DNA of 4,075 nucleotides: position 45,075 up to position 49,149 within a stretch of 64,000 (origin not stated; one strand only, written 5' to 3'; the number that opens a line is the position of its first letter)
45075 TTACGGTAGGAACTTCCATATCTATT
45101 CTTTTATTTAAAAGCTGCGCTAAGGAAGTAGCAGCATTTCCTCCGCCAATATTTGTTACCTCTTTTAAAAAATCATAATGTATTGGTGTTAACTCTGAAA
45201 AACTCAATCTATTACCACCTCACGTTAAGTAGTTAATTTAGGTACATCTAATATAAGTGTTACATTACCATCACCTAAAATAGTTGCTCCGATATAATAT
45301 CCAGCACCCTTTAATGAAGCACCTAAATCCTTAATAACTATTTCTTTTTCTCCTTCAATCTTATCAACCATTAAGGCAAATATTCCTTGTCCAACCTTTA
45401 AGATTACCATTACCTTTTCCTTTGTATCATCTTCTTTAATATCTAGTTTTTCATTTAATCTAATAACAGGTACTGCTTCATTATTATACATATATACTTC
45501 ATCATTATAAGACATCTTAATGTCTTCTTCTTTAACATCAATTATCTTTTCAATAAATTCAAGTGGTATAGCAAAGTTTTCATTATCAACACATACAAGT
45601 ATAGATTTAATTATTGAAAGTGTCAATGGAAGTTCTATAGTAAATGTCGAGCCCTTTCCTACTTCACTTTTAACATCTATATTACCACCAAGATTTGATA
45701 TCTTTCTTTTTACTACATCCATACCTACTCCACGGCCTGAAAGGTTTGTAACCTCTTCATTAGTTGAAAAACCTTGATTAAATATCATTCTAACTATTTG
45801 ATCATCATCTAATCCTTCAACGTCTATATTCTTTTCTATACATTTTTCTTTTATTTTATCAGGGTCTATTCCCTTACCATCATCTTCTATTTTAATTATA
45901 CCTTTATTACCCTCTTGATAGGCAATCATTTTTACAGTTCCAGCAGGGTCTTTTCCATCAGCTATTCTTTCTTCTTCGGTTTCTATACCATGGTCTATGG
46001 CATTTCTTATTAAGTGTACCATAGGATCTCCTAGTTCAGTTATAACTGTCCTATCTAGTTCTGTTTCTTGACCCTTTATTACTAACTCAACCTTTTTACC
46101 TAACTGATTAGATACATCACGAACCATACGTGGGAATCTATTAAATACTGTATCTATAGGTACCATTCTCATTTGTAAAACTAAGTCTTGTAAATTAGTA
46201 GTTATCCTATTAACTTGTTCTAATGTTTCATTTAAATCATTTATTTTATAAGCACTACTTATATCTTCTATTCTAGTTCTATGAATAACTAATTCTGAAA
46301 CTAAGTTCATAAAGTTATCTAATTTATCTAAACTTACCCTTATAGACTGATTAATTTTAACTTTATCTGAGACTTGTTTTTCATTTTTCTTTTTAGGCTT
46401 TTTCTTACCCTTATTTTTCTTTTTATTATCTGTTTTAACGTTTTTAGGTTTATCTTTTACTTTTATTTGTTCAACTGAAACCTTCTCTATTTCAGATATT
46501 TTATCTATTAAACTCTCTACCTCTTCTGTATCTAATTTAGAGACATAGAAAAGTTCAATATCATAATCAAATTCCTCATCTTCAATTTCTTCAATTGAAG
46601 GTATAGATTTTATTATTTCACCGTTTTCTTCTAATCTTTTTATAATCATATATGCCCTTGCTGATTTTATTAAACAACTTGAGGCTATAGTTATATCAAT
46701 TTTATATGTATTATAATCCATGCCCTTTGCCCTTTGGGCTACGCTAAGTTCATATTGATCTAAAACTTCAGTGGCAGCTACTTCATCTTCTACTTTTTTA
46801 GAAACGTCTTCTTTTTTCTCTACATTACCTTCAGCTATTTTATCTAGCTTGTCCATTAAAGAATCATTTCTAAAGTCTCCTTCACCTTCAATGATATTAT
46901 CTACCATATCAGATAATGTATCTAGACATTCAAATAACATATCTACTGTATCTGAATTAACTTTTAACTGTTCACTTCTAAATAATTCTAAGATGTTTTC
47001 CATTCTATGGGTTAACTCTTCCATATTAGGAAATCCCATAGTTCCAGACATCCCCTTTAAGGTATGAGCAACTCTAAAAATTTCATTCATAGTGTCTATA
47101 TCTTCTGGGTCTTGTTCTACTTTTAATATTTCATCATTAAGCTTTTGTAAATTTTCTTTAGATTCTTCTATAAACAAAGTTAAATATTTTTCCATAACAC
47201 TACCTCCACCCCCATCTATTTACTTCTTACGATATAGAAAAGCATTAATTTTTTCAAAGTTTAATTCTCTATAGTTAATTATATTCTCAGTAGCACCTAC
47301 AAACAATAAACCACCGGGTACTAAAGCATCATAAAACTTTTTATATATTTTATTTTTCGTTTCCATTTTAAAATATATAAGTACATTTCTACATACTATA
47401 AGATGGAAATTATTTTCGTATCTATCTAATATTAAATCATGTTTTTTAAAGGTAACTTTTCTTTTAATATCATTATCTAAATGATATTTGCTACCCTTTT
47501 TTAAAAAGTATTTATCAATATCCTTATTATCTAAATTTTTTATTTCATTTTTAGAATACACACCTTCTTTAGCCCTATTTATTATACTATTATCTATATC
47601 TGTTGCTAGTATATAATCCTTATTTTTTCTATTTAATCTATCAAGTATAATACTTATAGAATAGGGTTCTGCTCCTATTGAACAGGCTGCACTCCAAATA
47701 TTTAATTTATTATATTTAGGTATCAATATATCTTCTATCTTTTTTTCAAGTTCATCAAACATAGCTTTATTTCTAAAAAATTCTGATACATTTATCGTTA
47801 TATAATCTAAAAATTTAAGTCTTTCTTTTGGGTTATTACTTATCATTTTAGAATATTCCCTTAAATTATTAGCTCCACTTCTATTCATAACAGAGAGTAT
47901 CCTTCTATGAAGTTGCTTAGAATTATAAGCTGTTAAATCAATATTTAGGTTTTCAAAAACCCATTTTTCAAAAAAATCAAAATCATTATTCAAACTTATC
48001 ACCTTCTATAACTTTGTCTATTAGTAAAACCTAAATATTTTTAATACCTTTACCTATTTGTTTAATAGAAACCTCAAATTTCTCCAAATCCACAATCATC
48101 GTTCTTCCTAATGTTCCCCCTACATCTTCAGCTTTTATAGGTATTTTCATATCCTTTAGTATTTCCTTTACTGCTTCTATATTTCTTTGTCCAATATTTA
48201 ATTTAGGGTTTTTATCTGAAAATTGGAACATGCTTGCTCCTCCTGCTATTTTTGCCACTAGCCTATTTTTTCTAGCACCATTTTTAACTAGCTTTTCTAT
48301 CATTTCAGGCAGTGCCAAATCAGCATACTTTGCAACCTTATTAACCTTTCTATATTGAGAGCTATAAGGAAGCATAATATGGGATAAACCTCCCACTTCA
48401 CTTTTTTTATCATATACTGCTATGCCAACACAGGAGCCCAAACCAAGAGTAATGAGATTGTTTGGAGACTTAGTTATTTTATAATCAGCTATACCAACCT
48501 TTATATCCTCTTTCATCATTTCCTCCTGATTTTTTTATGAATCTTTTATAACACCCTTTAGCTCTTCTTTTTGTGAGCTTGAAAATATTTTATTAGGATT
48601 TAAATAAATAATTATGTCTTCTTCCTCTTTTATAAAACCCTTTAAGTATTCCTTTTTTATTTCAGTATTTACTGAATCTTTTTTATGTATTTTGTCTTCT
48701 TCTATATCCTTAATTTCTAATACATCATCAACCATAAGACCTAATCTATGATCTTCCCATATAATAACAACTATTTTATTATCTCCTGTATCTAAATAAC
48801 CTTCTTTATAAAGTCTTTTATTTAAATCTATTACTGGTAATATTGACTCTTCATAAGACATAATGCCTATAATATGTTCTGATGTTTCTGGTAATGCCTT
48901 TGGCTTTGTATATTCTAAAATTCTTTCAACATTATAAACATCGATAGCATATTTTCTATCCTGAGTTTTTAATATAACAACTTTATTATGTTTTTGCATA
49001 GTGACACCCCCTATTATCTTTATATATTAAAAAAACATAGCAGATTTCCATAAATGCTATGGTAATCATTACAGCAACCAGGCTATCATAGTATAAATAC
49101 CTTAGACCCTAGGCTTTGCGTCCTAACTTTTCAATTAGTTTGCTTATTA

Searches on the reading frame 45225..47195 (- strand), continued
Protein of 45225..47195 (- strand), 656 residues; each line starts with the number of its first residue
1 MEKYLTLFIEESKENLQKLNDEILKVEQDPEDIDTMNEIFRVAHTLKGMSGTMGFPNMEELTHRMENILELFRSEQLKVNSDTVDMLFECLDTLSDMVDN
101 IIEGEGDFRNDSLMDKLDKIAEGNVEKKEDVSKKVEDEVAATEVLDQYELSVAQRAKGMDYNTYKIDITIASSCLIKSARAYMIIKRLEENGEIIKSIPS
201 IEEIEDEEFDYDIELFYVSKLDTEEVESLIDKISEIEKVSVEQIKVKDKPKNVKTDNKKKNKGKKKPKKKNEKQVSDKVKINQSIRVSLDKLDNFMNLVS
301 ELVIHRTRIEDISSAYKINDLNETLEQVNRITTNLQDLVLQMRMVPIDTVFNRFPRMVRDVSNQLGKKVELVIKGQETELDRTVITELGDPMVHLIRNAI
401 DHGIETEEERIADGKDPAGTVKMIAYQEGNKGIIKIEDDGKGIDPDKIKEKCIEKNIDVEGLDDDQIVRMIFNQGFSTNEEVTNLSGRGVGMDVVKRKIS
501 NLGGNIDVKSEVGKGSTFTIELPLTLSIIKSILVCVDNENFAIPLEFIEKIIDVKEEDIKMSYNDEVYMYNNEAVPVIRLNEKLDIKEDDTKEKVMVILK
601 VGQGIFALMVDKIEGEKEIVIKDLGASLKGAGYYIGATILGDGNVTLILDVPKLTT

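Call 42: find_encoding_contigs(protein=P0030, flank=8000, max_places=1)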
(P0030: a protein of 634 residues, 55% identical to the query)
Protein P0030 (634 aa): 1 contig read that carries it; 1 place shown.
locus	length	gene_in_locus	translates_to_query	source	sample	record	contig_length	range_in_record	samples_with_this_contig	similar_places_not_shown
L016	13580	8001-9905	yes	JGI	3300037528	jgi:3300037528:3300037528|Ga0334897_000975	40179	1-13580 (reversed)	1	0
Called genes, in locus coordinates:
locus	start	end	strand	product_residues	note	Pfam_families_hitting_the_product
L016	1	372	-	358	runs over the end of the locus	PF00196:GerE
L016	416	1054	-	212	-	PF00753:Lactamase_B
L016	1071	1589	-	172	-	-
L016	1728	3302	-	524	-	PF07690:MFS_1 (faint), PF00196:GerE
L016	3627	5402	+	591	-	PF20250:FapA_N, PF03961:FapA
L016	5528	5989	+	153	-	PF01584:CheW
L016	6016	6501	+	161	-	PF03975:CheD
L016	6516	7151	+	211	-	PF01339:CheB_methylest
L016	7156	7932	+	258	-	PF03705:CheR_N, PF01739:CheR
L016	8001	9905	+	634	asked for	PF01627:Hpt, PF07194:P2, PF02895:H-kinase_dim, PF02518:HATPase_c, PF01584:CheW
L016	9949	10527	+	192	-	PF04509:CheC, PF13690:CheX (weak), PF04509:CheC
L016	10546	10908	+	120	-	PF00072:Response_reg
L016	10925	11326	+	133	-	PF01584:CheW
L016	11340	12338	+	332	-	PF02154:FliM, PF01052:FliMN_C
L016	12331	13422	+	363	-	PF13690:CheX (faint), PF04509:CheC, PF01052:FliMN_C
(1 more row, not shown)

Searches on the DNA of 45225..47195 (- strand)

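Call 26: search_rna_families(sources=[L010, L011, L012], threshold=gathering)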
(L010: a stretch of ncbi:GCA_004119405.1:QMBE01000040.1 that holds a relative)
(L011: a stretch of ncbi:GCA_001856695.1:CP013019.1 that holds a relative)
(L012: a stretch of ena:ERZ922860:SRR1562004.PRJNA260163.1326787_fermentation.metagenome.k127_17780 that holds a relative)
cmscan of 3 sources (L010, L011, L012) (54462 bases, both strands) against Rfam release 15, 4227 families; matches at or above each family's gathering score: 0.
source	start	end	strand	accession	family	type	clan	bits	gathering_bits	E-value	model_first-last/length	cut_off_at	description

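Call 43: search_rna_families(sources=[L013, L014, L015, L016], threshold=gathering)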
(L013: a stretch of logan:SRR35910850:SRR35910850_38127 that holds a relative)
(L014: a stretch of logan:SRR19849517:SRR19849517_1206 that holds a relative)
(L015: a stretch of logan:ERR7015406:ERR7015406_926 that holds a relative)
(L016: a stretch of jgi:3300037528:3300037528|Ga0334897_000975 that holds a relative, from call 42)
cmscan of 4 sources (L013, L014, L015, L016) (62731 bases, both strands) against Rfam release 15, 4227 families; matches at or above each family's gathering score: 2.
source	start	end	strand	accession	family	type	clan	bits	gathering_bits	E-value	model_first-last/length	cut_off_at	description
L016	3464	3545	+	RF01051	c-di-GMP-I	Cis-reg; riboswitch;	CL00126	81.5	35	1.7e-14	1-87/87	no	c-di-GMP-I riboswitch aptamer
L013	3070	3151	+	RF01051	c-di-GMP-I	Cis-reg; riboswitch;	CL00126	73.8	35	1.3e-12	1-87/87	no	c-di-GMP-I riboswitch aptamer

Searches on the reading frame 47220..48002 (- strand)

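Call 5: search_protein_families(library=pfam, proteins=[window:47220-48002:-])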
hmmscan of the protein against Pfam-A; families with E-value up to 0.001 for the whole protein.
window:47220-48002:- (260 aa): 4 families
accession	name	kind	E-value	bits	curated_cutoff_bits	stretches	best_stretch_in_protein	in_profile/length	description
PF01739.24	CheR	-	4e-55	186.7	27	1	71-250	1-187/195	CheR methyltransferase, SAM binding domain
PF03705.20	CheR_N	-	1.5e-10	41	27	1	6-58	1-53/53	CheR methyltransferase, all-alpha domain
PF08242.18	Methyltransf_12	-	3.1e-06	28.3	30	1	161-233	27-98/98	Methyltransferase domain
PF13649.12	Methyltransf_25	-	0.00014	22.9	27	0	161-231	28-97/97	Methyltransferase domain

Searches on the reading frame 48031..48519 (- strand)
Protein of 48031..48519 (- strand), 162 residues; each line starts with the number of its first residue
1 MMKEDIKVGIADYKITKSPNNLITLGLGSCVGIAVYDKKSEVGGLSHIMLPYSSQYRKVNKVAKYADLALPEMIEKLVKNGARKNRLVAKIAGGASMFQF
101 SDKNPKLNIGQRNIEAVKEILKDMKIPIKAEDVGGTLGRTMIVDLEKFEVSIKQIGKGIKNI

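Call 5: search_protein_families(library=pfam, proteins=[window:48031-48519:-])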
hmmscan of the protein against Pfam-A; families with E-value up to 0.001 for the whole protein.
window:48031-48519:- (162 aa): 1 family
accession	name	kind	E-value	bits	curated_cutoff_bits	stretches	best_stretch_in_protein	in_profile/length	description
PF03975.18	CheD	-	4.6e-37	126.9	25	1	49-154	1-108/108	CheD chemotactic sensory transduction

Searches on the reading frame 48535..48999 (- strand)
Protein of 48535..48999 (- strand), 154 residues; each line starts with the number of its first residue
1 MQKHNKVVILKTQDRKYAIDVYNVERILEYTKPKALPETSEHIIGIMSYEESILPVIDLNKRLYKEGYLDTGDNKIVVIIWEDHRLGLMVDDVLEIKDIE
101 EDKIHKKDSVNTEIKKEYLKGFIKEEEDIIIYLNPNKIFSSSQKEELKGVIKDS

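Call 5: search_protein_families(library=pfam, proteins=[window:48535-48999:-])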
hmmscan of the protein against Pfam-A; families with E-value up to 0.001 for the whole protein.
window:48535-48999:- (154 aa): 1 family
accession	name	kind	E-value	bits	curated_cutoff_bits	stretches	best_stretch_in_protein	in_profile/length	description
PF01584.24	CheW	-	7.2e-26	90.9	23.5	1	7-142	2-137/138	CheW-like domain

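Call 13: find_related_loci(query=window:48535-48999:-, collection=genome_contigs, flank=4000)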
Query window:48535-48999:- (154 aa) in genome_contigs; peptide patterns used: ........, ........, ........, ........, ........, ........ (x = any residue, [..] = any of these).
52 stretches matched a pattern; 1 encode a relative of the query (tblastn E <= 1e-3); 1 distinct loci.
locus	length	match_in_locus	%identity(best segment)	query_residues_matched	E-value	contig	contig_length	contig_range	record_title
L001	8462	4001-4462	95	1-154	9e-93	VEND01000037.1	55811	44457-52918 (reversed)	MAG: Bacillota bacterium isolate MES16 c_000000000343, whole genome shotgun sequence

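Call 15: find_homologous_proteins(query=window:48535-48999:-, max_evalue=1e-10)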
Query window:48535-48999:- (154 aa): 3 proteins with E <= 1e-10 among 36 candidates.
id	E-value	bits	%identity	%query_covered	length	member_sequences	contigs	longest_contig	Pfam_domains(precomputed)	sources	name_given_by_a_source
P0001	5.0e-91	320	100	100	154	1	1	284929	PF01584.25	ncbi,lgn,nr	ncbi:MAG: purine-binding chemotaxis protein CheW [Firmicutes bacterium]|nr:purine-binding chemotaxis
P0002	7.8e-85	300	95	100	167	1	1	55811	PF01584.25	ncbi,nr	ncbi:MAG: purine-binding chemotaxis protein CheW [Firmicutes bacterium]|nr:purine-binding chemotaxis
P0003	2.0e-30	124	43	99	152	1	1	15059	PF01584.25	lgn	-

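Call 16: find_encoding_contigs(protein=P0003, flank=6000, max_places=4)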
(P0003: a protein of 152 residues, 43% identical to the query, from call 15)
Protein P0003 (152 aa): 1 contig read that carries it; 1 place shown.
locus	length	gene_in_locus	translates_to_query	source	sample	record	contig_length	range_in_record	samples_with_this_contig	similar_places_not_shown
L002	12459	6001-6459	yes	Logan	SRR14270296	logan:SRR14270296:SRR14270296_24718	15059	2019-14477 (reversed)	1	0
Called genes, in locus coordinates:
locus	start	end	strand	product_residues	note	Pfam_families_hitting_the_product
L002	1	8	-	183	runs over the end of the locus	PF02915:Rubrerythrin, PF21349:RUBY_RBDX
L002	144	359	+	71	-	PF08984:DUF1858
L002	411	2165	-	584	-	PF07992:Pyr_redox_2, PF00070:Pyr_redox (weak)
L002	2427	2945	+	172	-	PF07456:Hpre_diP_synt_I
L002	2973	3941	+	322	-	PF00348:polyprenyl_synt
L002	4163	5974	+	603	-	PF20250:FapA_N, PF03961:FapA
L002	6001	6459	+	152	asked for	PF01584:CheW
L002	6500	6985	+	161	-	PF03975:CheD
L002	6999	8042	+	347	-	PF00072:Response_reg, PF01339:CheB_methylest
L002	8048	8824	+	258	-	PF03705:CheR_N, PF01739:CheR, PF08242:Methyltransf_12 (weak), PF13649:Methyltransf_25 (faint)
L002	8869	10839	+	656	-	PF01627:Hpt, PF07194:P2, PF02895:H-kinase_dim, PF02518:HATPase_c, PF01584:CheW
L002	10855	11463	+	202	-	PF13690:CheX (faint), PF04509:CheC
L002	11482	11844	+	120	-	PF00072:Response_reg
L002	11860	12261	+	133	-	PF01584:CheW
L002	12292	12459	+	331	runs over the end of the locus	PF02154:FliM, PF01052:FliMN_C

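Call 54: find_related_loci(query=A2, collection=metagenome_contigs, flank=3000)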
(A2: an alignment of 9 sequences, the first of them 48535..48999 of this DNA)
Query A2 (154 aa) in metagenome_contigs; peptide patterns used: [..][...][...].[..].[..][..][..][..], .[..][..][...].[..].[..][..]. (x = any residue, [..] = any of these).
95 stretches matched a pattern; 11 encode a relative of the query (tblastn E <= 1e-3); 11 distinct loci.
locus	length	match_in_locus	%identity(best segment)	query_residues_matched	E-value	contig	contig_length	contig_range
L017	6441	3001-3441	41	1-147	1e-36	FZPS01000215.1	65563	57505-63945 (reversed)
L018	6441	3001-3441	41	1-147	1e-36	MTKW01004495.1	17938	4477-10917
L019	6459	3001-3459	39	1-153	6e-33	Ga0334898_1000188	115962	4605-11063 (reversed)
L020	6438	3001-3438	32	6-151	1e-22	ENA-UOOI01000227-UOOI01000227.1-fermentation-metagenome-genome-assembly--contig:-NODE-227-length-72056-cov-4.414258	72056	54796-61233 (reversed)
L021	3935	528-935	26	7-142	3e-19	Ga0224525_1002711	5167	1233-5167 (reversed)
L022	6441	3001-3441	24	3-147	2e-12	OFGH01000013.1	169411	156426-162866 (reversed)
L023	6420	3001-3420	24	3-140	2e-12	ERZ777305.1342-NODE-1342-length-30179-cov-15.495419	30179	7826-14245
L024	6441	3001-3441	24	3-147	2e-12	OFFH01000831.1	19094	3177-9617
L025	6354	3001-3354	25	10-124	2e-11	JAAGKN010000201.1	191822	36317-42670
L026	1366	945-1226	24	3-96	1e-8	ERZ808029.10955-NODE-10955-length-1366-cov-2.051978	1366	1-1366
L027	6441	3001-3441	24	3-147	2e-12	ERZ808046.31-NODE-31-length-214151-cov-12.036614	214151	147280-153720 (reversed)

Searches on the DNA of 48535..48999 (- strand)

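Call 22: search_rna_families(sources=[L001, L002, L003, L005, L007, L008], threshold=gathering)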
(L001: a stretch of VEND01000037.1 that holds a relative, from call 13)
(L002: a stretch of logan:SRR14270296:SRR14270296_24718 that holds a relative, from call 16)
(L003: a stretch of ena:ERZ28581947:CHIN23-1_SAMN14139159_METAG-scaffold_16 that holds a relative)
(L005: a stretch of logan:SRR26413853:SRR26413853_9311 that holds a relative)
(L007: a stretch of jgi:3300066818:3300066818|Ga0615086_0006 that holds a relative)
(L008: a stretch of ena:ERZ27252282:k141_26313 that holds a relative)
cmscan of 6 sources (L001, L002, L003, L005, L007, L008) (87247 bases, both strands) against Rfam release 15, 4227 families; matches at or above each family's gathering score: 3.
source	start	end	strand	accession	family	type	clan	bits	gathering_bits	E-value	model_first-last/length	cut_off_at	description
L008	3482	3563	+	RF01051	c-di-GMP-I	Cis-reg; riboswitch;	CL00126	81.5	35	2.4e-14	1-87/87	no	c-di-GMP-I riboswitch aptamer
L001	3847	3930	+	RF01051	c-di-GMP-I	Cis-reg; riboswitch;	CL00126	78.8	35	1.1e-13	1-87/87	no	c-di-GMP-I riboswitch aptamer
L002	4007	4088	+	RF01051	c-di-GMP-I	Cis-reg; riboswitch;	CL00126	73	35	2.8e-12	1-87/87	no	c-di-GMP-I riboswitch aptamer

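Call 55: search_rna_families(sources=[L017, L018, L019, L020, L021, L022, L023, L024, L025, L026, L027], threshold=gathering)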
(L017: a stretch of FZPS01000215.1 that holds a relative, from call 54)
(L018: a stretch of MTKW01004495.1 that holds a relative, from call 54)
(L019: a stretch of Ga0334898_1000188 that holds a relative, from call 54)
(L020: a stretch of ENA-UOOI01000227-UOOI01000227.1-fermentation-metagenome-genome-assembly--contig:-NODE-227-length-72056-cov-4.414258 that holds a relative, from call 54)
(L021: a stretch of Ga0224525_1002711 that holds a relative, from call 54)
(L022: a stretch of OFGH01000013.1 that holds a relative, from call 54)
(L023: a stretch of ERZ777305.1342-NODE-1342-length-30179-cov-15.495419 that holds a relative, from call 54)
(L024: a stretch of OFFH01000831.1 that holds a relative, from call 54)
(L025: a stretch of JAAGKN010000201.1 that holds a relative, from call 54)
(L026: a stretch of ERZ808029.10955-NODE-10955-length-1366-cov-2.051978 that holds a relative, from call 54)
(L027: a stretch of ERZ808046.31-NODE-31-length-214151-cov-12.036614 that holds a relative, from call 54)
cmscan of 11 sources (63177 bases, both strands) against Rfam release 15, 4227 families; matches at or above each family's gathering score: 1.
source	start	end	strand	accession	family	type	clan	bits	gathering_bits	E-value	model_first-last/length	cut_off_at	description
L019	940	1021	+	RF01051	c-di-GMP-I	Cis-reg; riboswitch;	CL00126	81.5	35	1.7e-14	1-87/87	no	c-di-GMP-I riboswitch aptamer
